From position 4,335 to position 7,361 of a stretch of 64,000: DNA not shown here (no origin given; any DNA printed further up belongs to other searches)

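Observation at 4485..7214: MutS2 paralog lacking the Smr nuclease domain, with a triplicated KOW-like module instead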

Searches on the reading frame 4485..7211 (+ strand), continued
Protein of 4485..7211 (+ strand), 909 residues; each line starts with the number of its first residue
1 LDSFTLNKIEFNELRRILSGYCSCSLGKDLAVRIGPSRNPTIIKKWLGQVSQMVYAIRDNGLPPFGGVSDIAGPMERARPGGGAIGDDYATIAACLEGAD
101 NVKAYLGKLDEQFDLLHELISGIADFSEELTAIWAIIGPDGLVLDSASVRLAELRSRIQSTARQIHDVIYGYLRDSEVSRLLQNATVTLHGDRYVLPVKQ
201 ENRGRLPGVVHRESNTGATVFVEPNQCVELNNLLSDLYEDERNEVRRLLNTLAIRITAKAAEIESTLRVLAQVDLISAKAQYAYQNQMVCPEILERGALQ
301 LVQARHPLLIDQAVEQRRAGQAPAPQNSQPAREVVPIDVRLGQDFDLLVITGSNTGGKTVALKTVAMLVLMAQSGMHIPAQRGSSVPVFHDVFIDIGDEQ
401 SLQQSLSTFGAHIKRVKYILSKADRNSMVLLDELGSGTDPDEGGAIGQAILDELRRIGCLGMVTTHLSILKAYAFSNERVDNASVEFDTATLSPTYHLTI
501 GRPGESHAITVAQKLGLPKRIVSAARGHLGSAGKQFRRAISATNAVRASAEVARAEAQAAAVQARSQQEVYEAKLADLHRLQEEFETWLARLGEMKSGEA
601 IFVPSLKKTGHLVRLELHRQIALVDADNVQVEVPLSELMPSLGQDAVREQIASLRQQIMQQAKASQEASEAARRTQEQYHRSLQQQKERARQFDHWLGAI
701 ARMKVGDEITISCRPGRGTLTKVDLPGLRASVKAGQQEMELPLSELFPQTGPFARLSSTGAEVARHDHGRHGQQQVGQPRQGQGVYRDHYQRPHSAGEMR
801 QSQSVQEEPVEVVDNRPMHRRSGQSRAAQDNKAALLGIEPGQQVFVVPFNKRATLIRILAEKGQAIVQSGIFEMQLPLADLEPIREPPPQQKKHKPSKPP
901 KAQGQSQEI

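Call 36: list_cluster_members(proteins=[P0142, P0152, P0156, P0162, P0172, P0126, P0128, P0127, P0143, P0121])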
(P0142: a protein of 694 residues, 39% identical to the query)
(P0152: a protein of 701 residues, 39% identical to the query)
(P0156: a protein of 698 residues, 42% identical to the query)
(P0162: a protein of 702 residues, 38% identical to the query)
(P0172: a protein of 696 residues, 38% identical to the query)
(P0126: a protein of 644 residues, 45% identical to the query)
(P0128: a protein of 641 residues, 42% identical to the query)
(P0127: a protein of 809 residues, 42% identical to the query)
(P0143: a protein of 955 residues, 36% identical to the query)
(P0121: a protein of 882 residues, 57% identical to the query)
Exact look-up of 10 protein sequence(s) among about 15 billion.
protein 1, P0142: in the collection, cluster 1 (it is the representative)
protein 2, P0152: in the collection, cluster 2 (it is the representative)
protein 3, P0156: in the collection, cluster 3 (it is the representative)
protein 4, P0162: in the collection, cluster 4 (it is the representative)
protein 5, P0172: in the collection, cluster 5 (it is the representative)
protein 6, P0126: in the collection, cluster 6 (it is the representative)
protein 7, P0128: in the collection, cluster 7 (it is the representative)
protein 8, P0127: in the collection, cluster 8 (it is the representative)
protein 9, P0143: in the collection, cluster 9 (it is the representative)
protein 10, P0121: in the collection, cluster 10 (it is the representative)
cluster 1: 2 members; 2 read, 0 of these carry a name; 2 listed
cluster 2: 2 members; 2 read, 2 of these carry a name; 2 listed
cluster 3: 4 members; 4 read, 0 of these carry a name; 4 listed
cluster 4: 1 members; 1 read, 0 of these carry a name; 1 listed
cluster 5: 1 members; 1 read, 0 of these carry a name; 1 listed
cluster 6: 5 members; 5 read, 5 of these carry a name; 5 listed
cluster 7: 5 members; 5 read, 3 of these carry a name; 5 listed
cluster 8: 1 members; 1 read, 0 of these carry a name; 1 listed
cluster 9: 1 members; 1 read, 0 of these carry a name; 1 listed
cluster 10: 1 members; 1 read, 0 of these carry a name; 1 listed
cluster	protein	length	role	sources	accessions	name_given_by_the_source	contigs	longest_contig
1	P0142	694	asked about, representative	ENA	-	-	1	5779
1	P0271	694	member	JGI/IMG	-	-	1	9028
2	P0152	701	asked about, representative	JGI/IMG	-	DNA mismatch repair protein MutS2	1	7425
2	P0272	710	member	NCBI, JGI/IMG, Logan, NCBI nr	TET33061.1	MAG: hypothetical protein E3J72_17940 [Planctomycetota bacterium]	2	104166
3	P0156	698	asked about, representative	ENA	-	-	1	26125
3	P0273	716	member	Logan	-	-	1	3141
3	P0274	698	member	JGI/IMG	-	-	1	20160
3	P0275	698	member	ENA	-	-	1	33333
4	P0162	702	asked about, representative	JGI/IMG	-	-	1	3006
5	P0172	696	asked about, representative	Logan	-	-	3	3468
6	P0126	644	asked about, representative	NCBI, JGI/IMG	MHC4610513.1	MAG: endonuclease MutS2 [Planctomycetota bacterium] | DNA mismatch repair protein MutS2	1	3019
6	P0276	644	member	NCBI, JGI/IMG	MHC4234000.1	MAG: endonuclease MutS2 [Planctomycetota bacterium] | DNA mismatch repair protein MutS2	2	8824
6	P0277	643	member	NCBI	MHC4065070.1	MAG: endonuclease MutS2, partial [Planctomycetota bacterium]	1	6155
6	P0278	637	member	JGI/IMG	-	DNA mismatch repair protein MutS2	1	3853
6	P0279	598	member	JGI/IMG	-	DNA mismatch repair protein MutS2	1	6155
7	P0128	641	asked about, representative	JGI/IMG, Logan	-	DNA mismatch repair protein MutS2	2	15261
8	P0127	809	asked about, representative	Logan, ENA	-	-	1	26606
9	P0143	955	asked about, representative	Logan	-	-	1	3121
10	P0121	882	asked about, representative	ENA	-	-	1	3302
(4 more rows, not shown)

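Call 41: search_solved_structures(query=window:4485-7211:+, max_evalue=0.00001, show_alignments=2)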
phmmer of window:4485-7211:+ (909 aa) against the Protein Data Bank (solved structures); distinct sequences matched with E-value up to 0.00001: 37.
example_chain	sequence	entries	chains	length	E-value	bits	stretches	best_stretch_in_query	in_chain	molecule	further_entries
8qpp_W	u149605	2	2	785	3.2e-117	396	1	5-580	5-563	Endonuclease MutS2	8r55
7qv3_v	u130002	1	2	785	3e-116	392.7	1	5-580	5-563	Endonuclease MutS2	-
9kce_B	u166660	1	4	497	1.5e-86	294.5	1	6-527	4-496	Endonuclease MutS2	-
7vuf_B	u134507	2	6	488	4.6e-81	276.3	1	6-524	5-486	Endonuclease MutS2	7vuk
1fw6_A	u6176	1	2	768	5.6e-24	87.5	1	263-530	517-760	DNA MISMATCH REPAIR PROTEIN MUTS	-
1ewr_A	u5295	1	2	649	8e-24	87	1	263-529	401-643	DNA MISMATCH REPAIR PROTEIN MUTS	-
1ewq_A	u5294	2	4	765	9e-24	86.8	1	264-529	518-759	DNA MISMATCH REPAIR PROTEIN MUTS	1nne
1ng9_A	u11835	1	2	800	2.5e-21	78.8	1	263-529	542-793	DNA mismatch repair protein MutS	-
6i5f_A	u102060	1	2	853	3.1e-21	78.4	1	263-530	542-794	DNA mismatch repair protein MutS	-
7ou2_A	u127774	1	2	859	3.2e-21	78.4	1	263-530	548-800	DNA mismatch repair protein MutS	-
7ai5_A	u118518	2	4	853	3.2e-21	78.4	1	263-530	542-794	DNA mismatch repair protein MutS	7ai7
5x9w_A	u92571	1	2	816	3.6e-21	78.2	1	262-533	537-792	DNA mismatch repair protein MutS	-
5yk4_A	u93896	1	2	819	3.6e-21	78.2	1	262-533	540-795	DNA mismatch repair protein MutS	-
1e3m_A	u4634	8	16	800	4.6e-21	77.8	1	263-529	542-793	DNA MISMATCH REPAIR PROTEIN MUTS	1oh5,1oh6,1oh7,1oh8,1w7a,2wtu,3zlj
1wbd_A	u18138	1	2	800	4.6e-21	77.8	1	263-529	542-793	DNA MISMATCH REPAIR PROTEIN MUTS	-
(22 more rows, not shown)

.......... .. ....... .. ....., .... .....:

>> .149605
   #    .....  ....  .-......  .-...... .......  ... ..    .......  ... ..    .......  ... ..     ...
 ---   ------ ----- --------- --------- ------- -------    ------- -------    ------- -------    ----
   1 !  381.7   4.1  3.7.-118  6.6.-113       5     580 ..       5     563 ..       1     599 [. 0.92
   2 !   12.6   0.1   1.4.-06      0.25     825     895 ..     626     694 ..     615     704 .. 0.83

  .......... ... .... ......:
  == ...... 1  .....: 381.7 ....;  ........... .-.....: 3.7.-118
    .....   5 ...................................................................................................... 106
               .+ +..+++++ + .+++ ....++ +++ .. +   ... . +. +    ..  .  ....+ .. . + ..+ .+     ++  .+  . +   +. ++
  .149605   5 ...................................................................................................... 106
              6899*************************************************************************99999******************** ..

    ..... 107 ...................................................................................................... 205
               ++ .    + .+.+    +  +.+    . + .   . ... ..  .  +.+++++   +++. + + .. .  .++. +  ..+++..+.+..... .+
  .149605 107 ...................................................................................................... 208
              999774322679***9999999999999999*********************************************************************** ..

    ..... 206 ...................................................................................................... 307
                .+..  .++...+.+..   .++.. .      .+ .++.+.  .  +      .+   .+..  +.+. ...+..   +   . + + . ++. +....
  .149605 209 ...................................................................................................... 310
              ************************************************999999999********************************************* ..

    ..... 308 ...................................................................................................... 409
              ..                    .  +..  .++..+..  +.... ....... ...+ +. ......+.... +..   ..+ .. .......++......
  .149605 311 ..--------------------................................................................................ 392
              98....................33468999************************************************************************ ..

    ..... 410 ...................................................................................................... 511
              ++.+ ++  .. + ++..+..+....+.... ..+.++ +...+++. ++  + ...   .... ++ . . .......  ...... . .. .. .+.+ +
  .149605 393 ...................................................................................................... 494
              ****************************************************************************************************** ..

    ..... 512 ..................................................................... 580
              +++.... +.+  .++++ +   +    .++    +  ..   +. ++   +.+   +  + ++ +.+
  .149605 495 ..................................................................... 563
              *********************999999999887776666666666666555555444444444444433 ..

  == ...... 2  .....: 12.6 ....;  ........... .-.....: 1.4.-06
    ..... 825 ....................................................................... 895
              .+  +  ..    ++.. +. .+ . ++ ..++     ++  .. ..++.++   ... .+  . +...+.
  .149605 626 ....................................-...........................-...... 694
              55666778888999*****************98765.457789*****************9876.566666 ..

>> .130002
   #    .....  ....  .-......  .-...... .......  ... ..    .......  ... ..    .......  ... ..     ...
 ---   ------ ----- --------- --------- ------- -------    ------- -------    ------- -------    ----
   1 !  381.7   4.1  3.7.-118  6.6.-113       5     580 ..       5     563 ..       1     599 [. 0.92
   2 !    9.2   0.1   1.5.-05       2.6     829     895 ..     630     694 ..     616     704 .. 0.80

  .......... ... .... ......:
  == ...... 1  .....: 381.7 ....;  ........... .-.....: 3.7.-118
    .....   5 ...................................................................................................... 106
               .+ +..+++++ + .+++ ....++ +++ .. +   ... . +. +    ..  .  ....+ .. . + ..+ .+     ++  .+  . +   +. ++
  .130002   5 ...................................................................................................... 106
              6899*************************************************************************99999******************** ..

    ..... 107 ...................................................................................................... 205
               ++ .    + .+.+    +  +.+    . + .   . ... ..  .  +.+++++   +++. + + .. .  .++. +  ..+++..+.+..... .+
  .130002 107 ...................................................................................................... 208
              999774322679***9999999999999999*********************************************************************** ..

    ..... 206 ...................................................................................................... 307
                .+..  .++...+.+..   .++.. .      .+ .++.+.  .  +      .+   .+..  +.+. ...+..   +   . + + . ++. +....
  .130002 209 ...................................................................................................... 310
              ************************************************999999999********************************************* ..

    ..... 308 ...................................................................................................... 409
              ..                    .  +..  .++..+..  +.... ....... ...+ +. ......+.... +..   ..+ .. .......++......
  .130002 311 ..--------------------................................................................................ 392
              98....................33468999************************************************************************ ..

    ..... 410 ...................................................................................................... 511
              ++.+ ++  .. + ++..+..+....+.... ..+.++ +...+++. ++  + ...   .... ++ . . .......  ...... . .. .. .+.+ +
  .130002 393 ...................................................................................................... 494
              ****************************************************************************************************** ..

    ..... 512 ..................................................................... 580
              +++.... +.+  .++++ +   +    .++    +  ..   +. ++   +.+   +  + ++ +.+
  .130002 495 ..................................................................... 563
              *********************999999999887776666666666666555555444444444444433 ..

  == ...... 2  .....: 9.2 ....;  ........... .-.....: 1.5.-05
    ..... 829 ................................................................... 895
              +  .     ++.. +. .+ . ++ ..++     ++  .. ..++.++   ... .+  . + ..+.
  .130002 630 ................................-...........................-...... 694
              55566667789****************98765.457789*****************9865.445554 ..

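Call 48: fold_search(model_id=the predicted structure, library=pdb)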
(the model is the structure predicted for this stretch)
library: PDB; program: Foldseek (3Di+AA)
matches with E <= 10: 1071; with E <= 0.001: 129
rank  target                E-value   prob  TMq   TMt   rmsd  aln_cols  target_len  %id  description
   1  9a5o_B                7.6e-49  1.00  0.49  0.57  29.8       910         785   28  Integrative model of YABR-MUTS2 by crosslinking MS and deep learning (released 2024-09-18)
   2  7qv3_w                1.9e-40  1.00  0.47  0.70  24.0       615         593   35  Bacillus subtilis MutS2-collided disome complex (MutS2 conf.2; Leading 70S) (released 2022-03-09)
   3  9kce_A                9.5e-39  1.00  0.46  0.81   9.3       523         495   35  Crystal Structure of the ATP analog-bound closed state of Thermotoga maritima MutS2 (released 2025-09-10)
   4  9kce_C                8.1e-37  1.00  0.47  0.85   8.9       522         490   34  Crystal Structure of the ATP analog-bound closed state of Thermotoga maritima MutS2 (released 2025-09-10)
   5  9kce_D                4.1e-36  1.00  0.48  0.86   8.4       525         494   34  Crystal Structure of the ATP analog-bound closed state of Thermotoga maritima MutS2 (released 2025-09-10)
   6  9kce_B                1.5e-35  1.00  0.45  0.81   9.1       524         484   32  Crystal Structure of the ATP analog-bound closed state of Thermotoga maritima MutS2 (released 2025-09-10)
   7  7qv3_v                8.7e-34  1.00  0.44  0.71  25.4       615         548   32  Bacillus subtilis MutS2-collided disome complex (MutS2 conf.2; Leading 70S) (released 2022-03-09)
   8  7vuk_B                1.9e-31  1.00  0.44  0.82   9.2       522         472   33  Crystal Structure of the core region of Thermus thermophilus MutS2 complexed with ADP. (released 2022-04-06)
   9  7vuf_C                5.6e-31  1.00  0.45  0.82   8.3       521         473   34  Crystal Structure of the core region of Thermus thermophilus MutS2. (released 2022-04-06)
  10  7vuf_B                2.0e-29  1.00  0.44  0.81   9.0       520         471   33  Crystal Structure of the core region of Thermus thermophilus MutS2. (released 2022-04-06)
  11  7vuf_A                3.9e-29  1.00  0.42  0.79   9.3       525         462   34  Crystal Structure of the core region of Thermus thermophilus MutS2. (released 2022-04-06)
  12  7vuf_D                5.4e-28  1.00  0.43  0.82   9.1       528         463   33  Crystal Structure of the core region of Thermus thermophilus MutS2. (released 2022-04-06)
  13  8rb1_A                4.8e-25  1.00  0.45  0.46   8.9       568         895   20  The crystal structure of DNA-bound human MutSbeta (MSH2_K675R/MSH3_K902R) in the canonical mismatch bound conformation (released 2025-06-11)
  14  3zlj_B                7.1e-25  1.00  0.45  0.55   9.0       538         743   19  CRYSTAL STRUCTURE OF FULL-LENGTH E.COLI DNA MISMATCH REPAIR PROTEIN MUTS D835R MUTANT IN COMPLEX WITH GT MISMATCHED DN (released 2013-07-17)
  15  8r7e_E                7.1e-25  1.00  0.44  0.46   9.1       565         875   21  MutSbeta bound to compound CHDI-00898647 in the canonical DNA-mismatch bound form (released 2024-11-27)
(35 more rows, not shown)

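Call 72: search_protein_families(library=padloc, proteins=[window:4485-7211:+], max_evalue=0.001)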
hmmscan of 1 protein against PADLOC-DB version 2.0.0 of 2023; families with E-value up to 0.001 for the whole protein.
window:4485-7211:+ (909 aa): 0 families
